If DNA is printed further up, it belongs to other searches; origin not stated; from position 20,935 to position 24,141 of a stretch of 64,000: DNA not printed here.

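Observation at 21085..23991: Nonaheme cytochrome c fused to cadherin-like, PKD and an unassigned domain, next to a TonB-dependent receptor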

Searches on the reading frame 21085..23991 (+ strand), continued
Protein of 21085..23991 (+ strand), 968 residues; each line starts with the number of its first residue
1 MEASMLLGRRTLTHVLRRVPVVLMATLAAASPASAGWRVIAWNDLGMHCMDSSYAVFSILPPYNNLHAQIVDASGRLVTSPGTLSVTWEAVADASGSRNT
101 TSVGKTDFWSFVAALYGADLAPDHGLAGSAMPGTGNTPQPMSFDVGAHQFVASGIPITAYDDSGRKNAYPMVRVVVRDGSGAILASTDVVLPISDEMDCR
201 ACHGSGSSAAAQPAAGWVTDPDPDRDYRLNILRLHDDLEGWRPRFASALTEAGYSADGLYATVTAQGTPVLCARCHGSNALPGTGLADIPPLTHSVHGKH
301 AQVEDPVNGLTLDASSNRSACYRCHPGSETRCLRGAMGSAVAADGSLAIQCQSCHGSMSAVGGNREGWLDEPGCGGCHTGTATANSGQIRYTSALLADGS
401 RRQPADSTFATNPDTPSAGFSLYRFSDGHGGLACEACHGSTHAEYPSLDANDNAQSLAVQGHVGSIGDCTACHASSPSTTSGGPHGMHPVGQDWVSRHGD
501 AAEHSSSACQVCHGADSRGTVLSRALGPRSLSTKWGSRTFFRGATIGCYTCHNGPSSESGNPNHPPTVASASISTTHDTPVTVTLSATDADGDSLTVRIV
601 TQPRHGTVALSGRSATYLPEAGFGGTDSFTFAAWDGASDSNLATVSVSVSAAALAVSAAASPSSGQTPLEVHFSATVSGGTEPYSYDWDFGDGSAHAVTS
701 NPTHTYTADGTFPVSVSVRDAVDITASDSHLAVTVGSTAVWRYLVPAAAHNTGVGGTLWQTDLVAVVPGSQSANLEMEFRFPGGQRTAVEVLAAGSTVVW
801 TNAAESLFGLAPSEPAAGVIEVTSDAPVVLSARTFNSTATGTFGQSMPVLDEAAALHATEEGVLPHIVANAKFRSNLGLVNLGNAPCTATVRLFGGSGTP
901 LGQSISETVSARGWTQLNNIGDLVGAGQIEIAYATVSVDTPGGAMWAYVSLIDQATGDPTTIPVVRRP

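Call 8: find_homologous_proteins(query=window:21085-23991:+)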
Query window:21085-23991:+ (968 aa): 4719 proteins with E <= 0.001 among 8000 candidates; the best 120 are listed.
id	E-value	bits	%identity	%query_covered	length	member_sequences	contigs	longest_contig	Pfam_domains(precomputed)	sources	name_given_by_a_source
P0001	0.0e+0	2176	100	100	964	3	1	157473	PF00801.27,PF17963.8,PF17892.8,PF17803.8,PF14522.12,PF18911.7,PF22113.2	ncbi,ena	-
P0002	0.0e+0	1241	58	98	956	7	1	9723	PF00801.27,PF17963.8,PF17892.8,PF17803.8,PF14522.12,PF18911.7,PF22113.2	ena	-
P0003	0.0e+0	1139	55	99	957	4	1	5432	PF00801.27,PF17963.8,PF17892.8,PF17803.8,PF14522.12,PF18911.7,PF22113.2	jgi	-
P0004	0.0e+0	1115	61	72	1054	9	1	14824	PF00801.27,PF17963.8,PF17892.8,PF13927.13,PF17803.8,PF19081.7,PF14522.12,PF18911.7,PF22113.2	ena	-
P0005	0.0e+0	1100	62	70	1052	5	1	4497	PF00801.27,PF17963.8,PF17892.8,PF13927.13,PF17803.8,PF19081.7,PF14522.12,PF18911.7,PF22113.2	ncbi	-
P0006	0.0e+0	1095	53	98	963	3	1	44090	PF14537.12,PF00801.27,PF17963.8,PF14522.12,PF18911.7,PF22113.2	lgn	-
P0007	0.0e+0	1095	61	72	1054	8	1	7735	PF00801.27,PF17963.8,PF17892.8,PF13927.13,PF17803.8,PF19081.7,PF14522.12,PF18911.7,PF22113.2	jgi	jgi:hypothetical protein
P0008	0.0e+0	1087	58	72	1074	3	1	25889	PF00801.27,PF17963.8,PF17892.8,PF14522.12,PF18911.7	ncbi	-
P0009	0.0e+0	1086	61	71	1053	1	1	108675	PF00801.27,PF17963.8,PF17892.8,PF17803.8,PF19081.7,PF14522.12,PF18911.7,PF22113.2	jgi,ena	-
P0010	0.0e+0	1085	58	72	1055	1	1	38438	PF23237.2,PF14537.12,PF00801.27,PF17963.8,PF17892.8,PF17803.8,PF14522.12,PF18911.7,PF22113.2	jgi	-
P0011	0.0e+0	1075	60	71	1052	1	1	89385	PF00801.27,PF17963.8,PF17892.8,PF19081.7,PF14522.12,PF18911.7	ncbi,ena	-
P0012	0.0e+0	1071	53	97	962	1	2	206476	PF00801.27,PF17963.8,PF17892.8,PF17803.8,PF14522.12,PF18911.7,PF22113.2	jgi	jgi:PKD repeat protein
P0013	0.0e+0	1065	54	97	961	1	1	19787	PF14537.12,PF00801.27,PF17963.8,PF17892.8,PF14522.12,PF18911.7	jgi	jgi:PKD repeat protein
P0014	0.0e+0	1063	53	98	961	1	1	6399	PF00801.27,PF17963.8,PF17892.8,PF17803.8,PF14522.12,PF18911.7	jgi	jgi:PKD repeat protein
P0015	0.0e+0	1060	54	96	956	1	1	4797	PF17963.8,PF17803.8,PF14522.12,PF18911.7,PF22113.2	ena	-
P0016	0.0e+0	1056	59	71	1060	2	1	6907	PF00801.27,PF17963.8,PF17892.8,PF10698.16,PF14522.12,PF18911.7,PF22113.2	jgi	-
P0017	0.0e+0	1055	57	73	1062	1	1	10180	PF14537.12,PF00801.27,PF17963.8,PF17892.8,PF14522.12,PF18911.7,PF22113.2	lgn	-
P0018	0.0e+0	1055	59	70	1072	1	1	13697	PF00801.27,PF17963.8,PF17892.8,PF14522.12,PF18911.7,PF22113.2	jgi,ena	-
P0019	0.0e+0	1055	52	96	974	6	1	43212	PF14537.12,PF00801.27,PF17963.8,PF17892.8,PF17803.8,PF14522.12,PF18911.7,PF22113.2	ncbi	-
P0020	0.0e+0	1054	57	73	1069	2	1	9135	PF14537.12,PF00801.27,PF17963.8,PF17892.8,PF14522.12,PF18911.7,PF22113.2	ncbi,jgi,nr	ncbi:MAG: PKD domain-containing protein [Acidobacteria bacterium]|nr:PKD domain-containing protein [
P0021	0.0e+0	1045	49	98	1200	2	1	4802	PF14537.12,PF00801.27,PF17963.8,PF14522.12,PF18911.7,PF22113.2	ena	-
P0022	0.0e+0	1044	57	72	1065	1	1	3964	PF00801.27,PF17963.8,PF17892.8,PF17803.8,PF14522.12,PF18911.7,PF22113.2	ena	-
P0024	0.0e+0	1035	52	98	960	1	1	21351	PF00801.27,PF17963.8,PF14522.12,PF18911.7,PF22113.2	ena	-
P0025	0.0e+0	1034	56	73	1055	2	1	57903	PF14537.12,PF00801.27,PF17963.8,PF17892.8,PF13927.13,PF19081.7,PF14522.12,PF18911.7,PF22113.2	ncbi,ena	-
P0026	0.0e+0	1032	50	99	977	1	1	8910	PF00801.27,PF17963.8,PF17892.8,PF17803.8,PF14522.12,PF18911.7,PF22113.2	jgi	jgi:PKD repeat protein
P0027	0.0e+0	1032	52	97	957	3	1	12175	PF14537.12,PF00801.27,PF17963.8,PF17803.8,PF14522.12,PF18911.7,PF22113.2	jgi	jgi:hypothetical protein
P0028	0.0e+0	1029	56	73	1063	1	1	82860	PF14537.12,PF00801.27,PF17963.8,PF17892.8,PF14522.12,PF18911.7,PF22113.2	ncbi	-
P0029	0.0e+0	1028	51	98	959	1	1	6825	PF17963.8,PF14522.12,PF18911.7,PF22113.2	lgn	-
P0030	0.0e+0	1024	51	98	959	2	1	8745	PF14537.12,PF00801.27,PF17963.8,PF17892.8,PF17803.8,PF14522.12,PF18911.7,PF22113.2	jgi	-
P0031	0.0e+0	1023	57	73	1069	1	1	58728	PF00801.27,PF17963.8,PF17892.8,PF14522.12,PF18911.7,PF22113.2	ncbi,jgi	-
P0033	0.0e+0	1017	55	72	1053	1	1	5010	PF00801.27,PF17963.8,PF17892.8,PF19081.7,PF14522.12,PF18911.7,PF22113.2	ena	-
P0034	0.0e+0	1017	62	70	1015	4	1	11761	PF00801.27,PF17963.8,PF14522.12,PF18911.7,PF22113.2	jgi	jgi:PKD repeat protein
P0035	4.1e-298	1010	52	96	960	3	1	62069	PF17963.8,PF17892.8,PF17803.8,PF14522.12,PF18911.7,PF22113.2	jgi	-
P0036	3.8e-297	1007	51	97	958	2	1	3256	PF00801.27,PF17963.8,PF14522.12,PF18911.7,PF22113.2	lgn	-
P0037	4.4e-297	1007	56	69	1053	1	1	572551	PF14537.12,PF00801.27,PF17963.8,PF17892.8,PF13927.13,PF17803.8,PF19081.7,PF14522.12,PF18911.7,PF22113.2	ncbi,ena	-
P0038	5.0e-296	1003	51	96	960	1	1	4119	PF00801.27,PF17963.8,PF14522.12,PF18911.7,PF22113.2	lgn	-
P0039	6.0e-296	1003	48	96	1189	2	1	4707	PF14537.12,PF00801.27,PF17963.8,PF14522.12,PF18911.7,PF22113.2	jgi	-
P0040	6.9e-295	999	50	99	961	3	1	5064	PF00801.27,PF17963.8,PF14522.12,PF18911.7,PF22113.2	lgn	-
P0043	2.6e-290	984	50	98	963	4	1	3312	PF14537.12,PF00801.27,PF17963.8,PF14522.12,PF18911.7,PF22113.2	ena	-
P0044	2.7e-290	984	61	71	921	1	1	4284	PF14537.12,PF00801.27,PF17963.8,PF17892.8,PF17803.8,PF14522.12,PF18911.7,PF22113.2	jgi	-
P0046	3.4e-289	981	65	66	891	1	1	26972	PF17963.8,PF17892.8,PF17803.8,PF14522.12,PF22113.2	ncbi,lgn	-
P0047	9.1e-287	973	63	70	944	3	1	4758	PF14537.12,PF00801.27,PF17963.8,PF17892.8,PF14522.12,PF18911.7,PF22113.2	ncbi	-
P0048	1.5e-286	972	61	71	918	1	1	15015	PF00801.27,PF17963.8,PF17892.8,PF17803.8,PF14522.12,PF18911.7,PF22113.2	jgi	jgi:PKD repeat protein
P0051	2.1e-285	968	49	98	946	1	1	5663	PF14537.12,PF00801.27,PF17963.8,PF14522.12,PF18911.7,PF22113.2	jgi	-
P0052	2.7e-284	964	59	73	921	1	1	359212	PF00801.27,PF17963.8,PF17892.8,PF17803.8,PF14522.12,PF18911.7,PF22113.2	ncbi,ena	-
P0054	3.6e-282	957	61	72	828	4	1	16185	PF14537.12,PF00801.27,PF17963.8,PF14522.12,PF18911.7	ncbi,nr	ncbi:MAG TPA: PKD domain-containing protein [Thermoanaerobaculaceae bacterium]|nr:PKD domain-contain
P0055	3.8e-282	957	60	71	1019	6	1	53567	PF14537.12,PF22352.3,PF00801.27,PF17963.8,PF17892.8,PF14522.12,PF18911.7,PF22113.2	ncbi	-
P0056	6.7e-282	956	52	75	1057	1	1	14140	PF14537.12,PF00801.27,PF17963.8,PF17892.8,PF13927.13,PF19081.7,PF14522.12,PF18911.7,PF22113.2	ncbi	-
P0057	1.6e-281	955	47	98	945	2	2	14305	PF14537.12,PF00801.27,PF17963.8,PF14522.12,PF18911.7,PF22113.2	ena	-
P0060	1.9e-279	948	65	65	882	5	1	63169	PF14537.12,PF17963.8,PF17892.8,PF14522.12,PF22113.2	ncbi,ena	-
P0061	3.3e-279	948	58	74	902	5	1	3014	PF00801.27,PF17963.8,PF17892.8,PF14522.12,PF18911.7,PF22113.2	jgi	jgi:PKD repeat protein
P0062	3.7e-279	947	55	79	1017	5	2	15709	PF00801.27,PF17963.8,PF17892.8,PF17803.8,PF14522.12,PF18911.7,PF22113.2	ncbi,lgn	-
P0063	5.3e-279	947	59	72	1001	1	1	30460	PF23237.2,PF14537.12,PF00801.27,PF17963.8,PF14522.12,PF18911.7,PF22113.2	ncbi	-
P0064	5.6e-279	947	60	74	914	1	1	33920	PF14537.12,PF00801.27,PF17963.8,PF17892.8,PF17803.8,PF14522.12,PF18911.7,PF22113.2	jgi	jgi:PKD repeat protein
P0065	9.1e-279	946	61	70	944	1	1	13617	PF00801.27,PF17963.8,PF17892.8,PF17803.8,PF14522.12,PF18911.7,PF22113.2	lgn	-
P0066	1.8e-278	945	61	71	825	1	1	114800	PF00801.27,PF17963.8,PF17892.8,PF17803.8,PF14522.12,PF18911.7,PF22113.2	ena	-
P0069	1.9e-277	942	57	73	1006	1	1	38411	PF00801.27,PF17963.8,PF17892.8,PF17803.8,PF14522.12,PF18911.7,PF22113.2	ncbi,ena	-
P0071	4.3e-277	941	59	73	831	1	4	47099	PF14537.12,PF00801.27,PF17963.8,PF17892.8,PF19081.7,PF14522.12,PF18911.7,PF22113.2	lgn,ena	-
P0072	2.0e-276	938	54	80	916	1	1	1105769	PF23237.2,PF14537.12,PF00801.27,PF17963.8,PF17892.8,PF17803.8,PF14522.12,PF18911.7,PF22113.2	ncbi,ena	-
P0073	7.8e-276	936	57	74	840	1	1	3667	PF00801.27,PF17963.8,PF17892.8,PF17803.8,PF14522.12,PF18911.7,PF22113.2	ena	-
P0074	9.2e-276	936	60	73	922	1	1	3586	PF14537.12,PF00801.27,PF17963.8,PF17892.8,PF14522.12,PF18911.7,PF22113.2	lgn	-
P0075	1.3e-275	936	59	72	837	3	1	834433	PF00801.27,PF17963.8,PF17892.8,PF17803.8,PF14522.12,PF18911.7,PF22113.2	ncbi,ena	-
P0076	1.6e-275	935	66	64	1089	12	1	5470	PF17963.8,PF17892.8,PF14522.12,PF22113.2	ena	-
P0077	2.1e-275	935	59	72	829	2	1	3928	PF00801.27,PF17963.8,PF17892.8,PF14522.12,PF18911.7,PF22113.2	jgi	-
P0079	1.2e-274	932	61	70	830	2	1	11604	PF22352.3,PF00801.27,PF17963.8,PF17892.8,PF19081.7,PF14522.12,PF18911.7,PF22113.2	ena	-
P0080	1.5e-274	932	59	73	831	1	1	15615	PF00801.27,PF17963.8,PF17892.8,PF14522.12,PF18911.7,PF22113.2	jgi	jgi:PKD repeat protein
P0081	2.5e-274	931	59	70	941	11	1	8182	PF00801.27,PF17963.8,PF17892.8,PF17803.8,PF14522.12,PF18911.7,PF22113.2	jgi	jgi:PKD repeat protein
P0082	3.3e-274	931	59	71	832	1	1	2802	PF00801.27,PF17963.8,PF17892.8,PF17803.8,PF14522.12,PF18911.7,PF22113.2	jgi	-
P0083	6.3e-274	930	66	63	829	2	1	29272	PF17963.8,PF17803.8,PF00395.26,PF14522.12,PF22113.2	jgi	-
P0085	1.3e-273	929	61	68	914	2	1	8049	PF14537.12,PF00801.27,PF17963.8,PF17892.8,PF17803.8,PF14522.12,PF18911.7,PF22113.2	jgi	jgi:PKD repeat protein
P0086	1.4e-273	929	63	65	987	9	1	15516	PF14537.12,PF22352.3,PF17963.8,PF17892.8,PF17803.8,PF14522.12,PF22113.2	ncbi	ncbi:MAG: Ig-like domain-containing protein [Acidobacteriota bacterium]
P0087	1.9e-273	928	62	69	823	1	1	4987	PF17963.8,PF17892.8,PF17803.8,PF00395.26,PF14522.12,PF22113.2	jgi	jgi:hypothetical protein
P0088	2.0e-273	928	60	72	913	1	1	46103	PF00801.27,PF17963.8,PF17892.8,PF17803.8,PF14522.12,PF18911.7,PF22113.2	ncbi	-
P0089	2.2e-273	928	63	67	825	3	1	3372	PF09699.16,PF17963.8,PF17892.8,PF17803.8,PF00395.26,PF14522.12,PF22113.2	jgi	jgi:hypothetical protein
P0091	8.4e-273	926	65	64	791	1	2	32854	PF17963.8,PF17892.8,PF17803.8,PF14522.12,PF22113.2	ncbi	-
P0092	1.5e-272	925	56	77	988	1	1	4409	PF22352.3,PF17963.8,PF17892.8,PF14522.12,PF22113.2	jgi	-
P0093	2.7e-272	925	60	71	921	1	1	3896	PF14537.12,PF00801.27,PF17963.8,PF17892.8,PF14522.12,PF18911.7,PF22113.2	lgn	-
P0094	2.7e-272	925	56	79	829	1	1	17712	PF00801.27,PF17963.8,PF17892.8,PF14522.12,PF18911.7,PF22113.2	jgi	jgi:hypothetical protein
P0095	2.8e-272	925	59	70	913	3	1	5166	PF14537.12,PF00801.27,PF17963.8,PF17892.8,PF17803.8,PF14522.12,PF18911.7,PF22113.2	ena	-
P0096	7.2e-272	923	57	74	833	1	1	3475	PF00801.27,PF17963.8,PF17892.8,PF17803.8,PF14522.12,PF18911.7,PF22113.2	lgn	-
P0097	9.6e-272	923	64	64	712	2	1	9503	PF17963.8,PF17892.8,PF14522.12,PF22113.2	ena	-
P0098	1.5e-271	922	62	65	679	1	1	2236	PF14537.12,PF17963.8,PF17803.8,PF14522.12,PF22113.2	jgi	jgi:hypothetical protein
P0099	2.2e-271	922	56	78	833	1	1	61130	PF00801.27,PF17963.8,PF14522.12,PF18911.7,PF22113.2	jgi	jgi:PKD repeat protein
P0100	2.3e-271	922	60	68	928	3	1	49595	PF14537.12,PF00801.27,PF17963.8,PF17892.8,PF14522.12,PF18911.7,PF22113.2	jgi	jgi:PKD repeat protein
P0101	2.8e-271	921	58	73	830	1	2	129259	PF14537.12,PF00801.27,PF17963.8,PF17892.8,PF17803.8,PF14522.12,PF18911.7,PF22113.2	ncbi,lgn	-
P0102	2.9e-271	921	56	78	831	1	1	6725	PF00801.27,PF17963.8,PF17892.8,PF17803.8,PF14522.12,PF18911.7,PF22113.2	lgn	-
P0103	3.8e-271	921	56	79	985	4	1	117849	PF22352.3,PF17963.8,PF17892.8,PF14522.12,PF18911.7,PF22113.2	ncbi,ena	-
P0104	6.0e-271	920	60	70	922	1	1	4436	PF14537.12,PF00801.27,PF17963.8,PF17892.8,PF14522.12,PF18911.7,PF22113.2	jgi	jgi:PKD repeat protein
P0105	7.2e-271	920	59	72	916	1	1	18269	PF00801.27,PF17963.8,PF17892.8,PF14522.12,PF18911.7,PF22113.2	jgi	jgi:PKD repeat protein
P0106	7.8e-271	920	58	76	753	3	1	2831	PF17963.8,PF17892.8,PF17803.8,PF14522.12,PF18911.7,PF22113.2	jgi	jgi:PKD repeat protein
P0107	1.4e-270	919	63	64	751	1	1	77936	PF17963.8,PF17892.8,PF17803.8,PF14522.12,PF22113.2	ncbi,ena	-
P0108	1.6e-270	919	59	71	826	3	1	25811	PF17963.8,PF17892.8,PF17803.8,PF14522.12,PF18911.7,PF22113.2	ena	-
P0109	1.6e-270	919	60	72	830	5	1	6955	PF14537.12,PF00801.27,PF17963.8,PF17892.8,PF17803.8,PF14522.12,PF18911.7,PF22113.2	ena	-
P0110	3.0e-270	918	58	72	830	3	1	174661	PF17963.8,PF17892.8,PF17803.8,PF14522.12,PF18911.7,PF22113.2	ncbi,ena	-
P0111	4.9e-270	917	58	73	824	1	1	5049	PF14537.12,PF00801.27,PF17963.8,PF17892.8,PF17803.8,PF14522.12,PF18911.7,PF22113.2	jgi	jgi:PKD repeat protein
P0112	5.3e-270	917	60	67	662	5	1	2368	PF17963.8,PF17892.8,PF17803.8,PF14522.12,PF22113.2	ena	-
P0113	6.0e-270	917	61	72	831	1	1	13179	PF14537.12,PF00801.27,PF17963.8,PF14522.12,PF18911.7,PF22113.2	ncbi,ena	-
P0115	6.5e-270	917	61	70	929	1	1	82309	PF14537.12,PF00801.27,PF17963.8,PF17892.8,PF17803.8,PF14522.12,PF18911.7,PF22113.2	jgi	jgi:PKD repeat protein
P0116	6.5e-270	917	58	72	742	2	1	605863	PF00801.27,PF17963.8,PF17892.8,PF17803.8,PF14522.12,PF18911.7,PF22113.2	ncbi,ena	-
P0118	8.2e-270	916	55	84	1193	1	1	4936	PF14537.12,PF00801.27,PF17963.8,PF17892.8,PF17803.8,PF14522.12,PF18911.7,PF22113.2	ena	-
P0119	1.0e-269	916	65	64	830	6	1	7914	PF17963.8,PF00395.26,PF14522.12,PF22113.2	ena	-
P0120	1.2e-269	916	64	65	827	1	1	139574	PF17963.8,PF00395.26,PF14522.12,PF22113.2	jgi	-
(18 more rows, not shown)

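Call 10: find_encoding_contigs(protein=P0001, flank=10000, max_places=3)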
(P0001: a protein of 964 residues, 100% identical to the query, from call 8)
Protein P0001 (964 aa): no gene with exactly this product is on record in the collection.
